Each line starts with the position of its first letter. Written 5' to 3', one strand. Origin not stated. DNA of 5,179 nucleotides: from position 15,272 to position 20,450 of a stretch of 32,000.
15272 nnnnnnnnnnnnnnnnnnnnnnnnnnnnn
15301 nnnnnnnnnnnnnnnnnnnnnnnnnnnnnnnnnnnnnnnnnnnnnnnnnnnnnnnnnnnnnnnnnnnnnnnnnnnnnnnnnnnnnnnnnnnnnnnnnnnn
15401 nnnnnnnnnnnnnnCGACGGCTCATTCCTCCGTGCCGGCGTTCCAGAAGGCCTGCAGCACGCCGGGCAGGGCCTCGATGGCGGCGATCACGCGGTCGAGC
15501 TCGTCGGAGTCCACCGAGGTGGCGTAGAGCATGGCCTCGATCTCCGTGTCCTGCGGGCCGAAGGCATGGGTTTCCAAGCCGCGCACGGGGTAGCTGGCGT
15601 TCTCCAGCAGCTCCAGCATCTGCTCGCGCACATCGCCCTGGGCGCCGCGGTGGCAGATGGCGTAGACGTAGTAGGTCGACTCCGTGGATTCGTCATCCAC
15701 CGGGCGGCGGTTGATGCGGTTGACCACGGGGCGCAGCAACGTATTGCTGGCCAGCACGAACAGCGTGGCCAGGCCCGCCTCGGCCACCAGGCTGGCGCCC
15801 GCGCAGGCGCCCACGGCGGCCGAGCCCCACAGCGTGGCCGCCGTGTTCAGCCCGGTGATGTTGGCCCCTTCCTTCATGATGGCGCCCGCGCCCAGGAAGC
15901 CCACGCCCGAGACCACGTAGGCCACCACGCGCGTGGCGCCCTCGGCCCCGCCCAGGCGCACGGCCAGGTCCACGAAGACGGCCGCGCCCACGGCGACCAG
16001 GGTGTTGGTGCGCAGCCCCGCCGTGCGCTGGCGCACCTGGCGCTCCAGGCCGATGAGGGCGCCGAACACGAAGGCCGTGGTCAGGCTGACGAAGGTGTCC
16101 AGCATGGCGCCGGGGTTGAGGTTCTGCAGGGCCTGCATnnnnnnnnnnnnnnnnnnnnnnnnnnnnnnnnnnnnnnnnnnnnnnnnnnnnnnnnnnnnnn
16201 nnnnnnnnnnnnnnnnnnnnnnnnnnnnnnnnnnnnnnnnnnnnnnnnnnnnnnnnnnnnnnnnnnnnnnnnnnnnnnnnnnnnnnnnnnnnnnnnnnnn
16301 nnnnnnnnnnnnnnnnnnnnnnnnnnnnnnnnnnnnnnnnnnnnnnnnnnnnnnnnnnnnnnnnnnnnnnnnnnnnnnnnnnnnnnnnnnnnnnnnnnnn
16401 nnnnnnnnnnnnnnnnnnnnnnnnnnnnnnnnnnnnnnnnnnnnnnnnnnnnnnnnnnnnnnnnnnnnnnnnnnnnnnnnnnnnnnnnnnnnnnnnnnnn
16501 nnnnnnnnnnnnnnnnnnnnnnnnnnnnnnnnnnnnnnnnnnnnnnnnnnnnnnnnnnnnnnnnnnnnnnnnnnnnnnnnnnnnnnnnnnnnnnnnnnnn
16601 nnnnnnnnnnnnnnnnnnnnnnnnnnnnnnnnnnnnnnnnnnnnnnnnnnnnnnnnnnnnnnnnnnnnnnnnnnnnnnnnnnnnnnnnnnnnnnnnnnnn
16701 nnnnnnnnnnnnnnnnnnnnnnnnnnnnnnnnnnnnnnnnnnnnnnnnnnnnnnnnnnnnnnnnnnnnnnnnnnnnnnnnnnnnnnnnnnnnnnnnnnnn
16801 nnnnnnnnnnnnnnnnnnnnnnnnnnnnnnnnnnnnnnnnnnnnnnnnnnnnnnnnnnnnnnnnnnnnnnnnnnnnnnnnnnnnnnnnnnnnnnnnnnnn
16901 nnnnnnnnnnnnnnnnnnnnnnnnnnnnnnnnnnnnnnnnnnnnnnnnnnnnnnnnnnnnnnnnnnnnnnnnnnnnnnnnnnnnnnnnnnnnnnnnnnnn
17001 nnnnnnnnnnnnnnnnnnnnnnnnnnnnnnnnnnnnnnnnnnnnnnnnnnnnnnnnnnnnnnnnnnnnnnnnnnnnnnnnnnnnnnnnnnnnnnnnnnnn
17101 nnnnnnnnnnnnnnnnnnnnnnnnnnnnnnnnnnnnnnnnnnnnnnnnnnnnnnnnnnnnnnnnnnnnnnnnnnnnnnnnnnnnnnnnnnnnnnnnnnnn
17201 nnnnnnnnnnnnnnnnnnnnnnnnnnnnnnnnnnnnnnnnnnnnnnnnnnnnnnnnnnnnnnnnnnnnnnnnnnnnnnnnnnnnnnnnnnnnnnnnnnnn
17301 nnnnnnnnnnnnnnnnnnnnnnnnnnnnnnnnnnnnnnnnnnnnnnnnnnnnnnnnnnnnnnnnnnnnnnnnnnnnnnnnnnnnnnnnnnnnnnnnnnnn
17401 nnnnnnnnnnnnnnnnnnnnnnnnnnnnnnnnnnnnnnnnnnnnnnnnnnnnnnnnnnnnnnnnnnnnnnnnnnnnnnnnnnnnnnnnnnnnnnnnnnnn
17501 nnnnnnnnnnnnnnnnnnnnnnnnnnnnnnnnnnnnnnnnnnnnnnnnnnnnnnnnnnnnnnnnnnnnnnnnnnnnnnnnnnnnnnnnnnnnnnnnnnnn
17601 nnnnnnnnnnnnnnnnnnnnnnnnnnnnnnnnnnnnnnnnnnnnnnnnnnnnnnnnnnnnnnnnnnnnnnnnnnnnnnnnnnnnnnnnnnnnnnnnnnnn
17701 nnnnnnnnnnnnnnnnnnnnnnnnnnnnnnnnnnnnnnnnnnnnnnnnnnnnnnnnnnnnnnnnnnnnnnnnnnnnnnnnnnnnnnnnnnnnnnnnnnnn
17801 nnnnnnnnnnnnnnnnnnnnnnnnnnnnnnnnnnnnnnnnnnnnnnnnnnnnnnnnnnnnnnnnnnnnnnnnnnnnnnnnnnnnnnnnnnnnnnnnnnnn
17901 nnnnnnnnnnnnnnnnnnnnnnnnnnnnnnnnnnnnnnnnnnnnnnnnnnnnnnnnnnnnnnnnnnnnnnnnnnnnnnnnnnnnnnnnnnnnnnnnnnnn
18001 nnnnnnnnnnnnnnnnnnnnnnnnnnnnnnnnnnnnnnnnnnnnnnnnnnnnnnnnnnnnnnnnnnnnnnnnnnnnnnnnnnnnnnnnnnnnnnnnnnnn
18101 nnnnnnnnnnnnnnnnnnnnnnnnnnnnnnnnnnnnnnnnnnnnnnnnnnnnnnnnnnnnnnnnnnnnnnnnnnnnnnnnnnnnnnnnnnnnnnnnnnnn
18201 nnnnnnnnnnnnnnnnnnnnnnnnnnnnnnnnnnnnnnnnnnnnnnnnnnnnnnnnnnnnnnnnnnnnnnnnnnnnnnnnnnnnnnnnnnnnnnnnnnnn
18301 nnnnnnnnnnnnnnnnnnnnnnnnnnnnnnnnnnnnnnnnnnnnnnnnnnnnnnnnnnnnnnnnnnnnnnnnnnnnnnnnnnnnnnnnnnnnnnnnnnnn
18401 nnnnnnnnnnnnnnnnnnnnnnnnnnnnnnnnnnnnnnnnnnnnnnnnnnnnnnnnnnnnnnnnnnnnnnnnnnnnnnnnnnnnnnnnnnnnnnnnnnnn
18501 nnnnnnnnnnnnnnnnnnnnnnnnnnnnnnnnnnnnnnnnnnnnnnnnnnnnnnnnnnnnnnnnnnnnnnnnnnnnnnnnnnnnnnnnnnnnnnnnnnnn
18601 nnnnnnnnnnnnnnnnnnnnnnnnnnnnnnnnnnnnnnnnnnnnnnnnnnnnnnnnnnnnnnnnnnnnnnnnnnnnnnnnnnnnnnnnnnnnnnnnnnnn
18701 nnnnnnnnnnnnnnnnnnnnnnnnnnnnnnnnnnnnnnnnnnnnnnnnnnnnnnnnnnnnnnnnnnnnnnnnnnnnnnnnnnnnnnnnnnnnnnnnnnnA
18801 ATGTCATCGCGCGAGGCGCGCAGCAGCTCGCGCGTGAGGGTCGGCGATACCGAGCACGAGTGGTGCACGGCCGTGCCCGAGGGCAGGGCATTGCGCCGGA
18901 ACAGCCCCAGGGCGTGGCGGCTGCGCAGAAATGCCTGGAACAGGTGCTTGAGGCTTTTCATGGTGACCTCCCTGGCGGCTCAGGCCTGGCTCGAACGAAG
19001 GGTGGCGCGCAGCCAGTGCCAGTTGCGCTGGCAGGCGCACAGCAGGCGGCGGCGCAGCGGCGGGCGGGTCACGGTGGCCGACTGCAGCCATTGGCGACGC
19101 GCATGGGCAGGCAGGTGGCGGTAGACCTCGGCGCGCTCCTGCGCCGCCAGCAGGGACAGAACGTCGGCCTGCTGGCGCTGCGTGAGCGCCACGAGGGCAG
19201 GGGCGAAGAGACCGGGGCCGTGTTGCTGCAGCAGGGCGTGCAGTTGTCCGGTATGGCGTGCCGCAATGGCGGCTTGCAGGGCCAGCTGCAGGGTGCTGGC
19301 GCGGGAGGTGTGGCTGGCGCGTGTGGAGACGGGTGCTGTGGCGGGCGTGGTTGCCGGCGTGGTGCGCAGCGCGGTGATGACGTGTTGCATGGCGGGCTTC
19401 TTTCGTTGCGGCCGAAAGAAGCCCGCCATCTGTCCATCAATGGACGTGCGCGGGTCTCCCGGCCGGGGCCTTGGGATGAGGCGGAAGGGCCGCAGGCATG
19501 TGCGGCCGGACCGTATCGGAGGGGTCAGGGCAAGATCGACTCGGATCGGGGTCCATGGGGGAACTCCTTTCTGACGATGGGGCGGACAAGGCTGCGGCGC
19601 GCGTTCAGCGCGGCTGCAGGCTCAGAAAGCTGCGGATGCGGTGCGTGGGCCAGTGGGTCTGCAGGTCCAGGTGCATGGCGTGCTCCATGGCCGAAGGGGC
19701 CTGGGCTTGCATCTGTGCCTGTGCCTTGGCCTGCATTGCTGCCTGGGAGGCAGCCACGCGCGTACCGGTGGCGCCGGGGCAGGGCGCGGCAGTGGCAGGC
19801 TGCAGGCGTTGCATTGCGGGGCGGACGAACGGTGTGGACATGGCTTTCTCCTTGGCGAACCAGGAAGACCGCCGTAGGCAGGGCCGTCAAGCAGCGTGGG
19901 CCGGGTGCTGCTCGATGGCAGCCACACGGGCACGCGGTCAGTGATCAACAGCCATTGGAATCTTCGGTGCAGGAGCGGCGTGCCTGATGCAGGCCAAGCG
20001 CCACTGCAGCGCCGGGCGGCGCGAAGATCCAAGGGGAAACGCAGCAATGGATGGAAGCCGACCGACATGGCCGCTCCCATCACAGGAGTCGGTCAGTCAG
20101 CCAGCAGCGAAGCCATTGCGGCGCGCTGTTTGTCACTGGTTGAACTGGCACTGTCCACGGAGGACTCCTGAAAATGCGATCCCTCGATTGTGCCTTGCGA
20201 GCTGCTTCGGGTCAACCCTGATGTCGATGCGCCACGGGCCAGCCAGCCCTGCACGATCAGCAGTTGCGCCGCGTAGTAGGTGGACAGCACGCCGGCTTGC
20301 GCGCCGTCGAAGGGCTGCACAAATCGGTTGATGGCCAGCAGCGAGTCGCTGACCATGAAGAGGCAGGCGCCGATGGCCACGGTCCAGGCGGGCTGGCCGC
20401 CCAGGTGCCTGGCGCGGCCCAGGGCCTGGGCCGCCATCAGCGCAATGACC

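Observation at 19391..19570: Proline-rich leader ORF (MDPDP...) and a 15-bp hairpin upstream of the Mg2+ ATPase operon: a possible MgtL-like translation-sensing attenuator in a betaproteobacterium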

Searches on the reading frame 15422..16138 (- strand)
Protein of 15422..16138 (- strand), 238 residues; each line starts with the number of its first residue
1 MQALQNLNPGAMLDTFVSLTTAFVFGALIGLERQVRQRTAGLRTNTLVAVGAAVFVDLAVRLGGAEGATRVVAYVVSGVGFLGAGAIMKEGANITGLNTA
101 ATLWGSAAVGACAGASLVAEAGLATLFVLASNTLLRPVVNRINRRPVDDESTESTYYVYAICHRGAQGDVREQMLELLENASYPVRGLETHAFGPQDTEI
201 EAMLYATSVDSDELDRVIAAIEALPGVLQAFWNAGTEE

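Call 6: search_protein_families(library=pfam, proteins=[window:15422-16138:-], max_evalue=0.01)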
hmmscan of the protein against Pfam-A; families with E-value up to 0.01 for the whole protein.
window:15422-16138:- (238 aa): 2 families
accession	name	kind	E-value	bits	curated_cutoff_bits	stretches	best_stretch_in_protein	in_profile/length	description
PF02308.21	MgtC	-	9.2e-34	116.8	31.4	1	19-139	1-119/121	MgtC family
PF21770.3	MgtC_SapB_C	-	2.1e-12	47.8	27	1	156-232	1-77/77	MGTC/SAPB C-terminal domain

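Call 98: search_protein_families(library=ncbifam, proteins=[window:15422-16138:-], max_evalue=0.01)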
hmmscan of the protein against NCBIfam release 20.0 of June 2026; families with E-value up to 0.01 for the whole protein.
window:15422-16138:- (238 aa): 2 families
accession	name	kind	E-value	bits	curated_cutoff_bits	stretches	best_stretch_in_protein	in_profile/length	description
NF011912.0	PRK15385.1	equivalog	4.4e-49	166.9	255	1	12-227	7-221/231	MgtC family protein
NF007431.0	PRK09977.1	equivalog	2e-20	73.3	214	1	14-130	4-128/215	MgtC/SapB family protein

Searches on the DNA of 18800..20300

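Call 8: search_rna_families(source=window, start=18800, end=20300, threshold=evalue, max_evalue=10)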
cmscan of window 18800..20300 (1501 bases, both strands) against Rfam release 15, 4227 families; matches with E-value up to 10: 6.
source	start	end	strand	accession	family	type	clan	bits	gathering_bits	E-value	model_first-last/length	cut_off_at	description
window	19389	19429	-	RF04006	mir-9338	Gene; miRNA;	-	25.3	98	0.0079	14-54/67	no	mir-9338 microRNA precursor family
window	19655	19726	+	RF03620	mir-1233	Gene; miRNA;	-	20.7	87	1.4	1-82/82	no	mir-1233 microRNA precursor family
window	19392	19426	+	RF03366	mir-3122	Gene; miRNA;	-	17.2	92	7.6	1-73/73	no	mir-3122 microRNA precursor family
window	19392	19426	-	RF03366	mir-3122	Gene; miRNA;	-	17.2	92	7.7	1-73/73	no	mir-3122 microRNA precursor family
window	19369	19497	+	RF01528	CC3513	Gene; sRNA;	-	14.9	40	8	1-176/176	no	caulobacter sRNA CC3513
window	19326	19441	+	RF02734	Cgb105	Gene; sRNA;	-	13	163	7.5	1-134/134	no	Corynebacterium sRNA 105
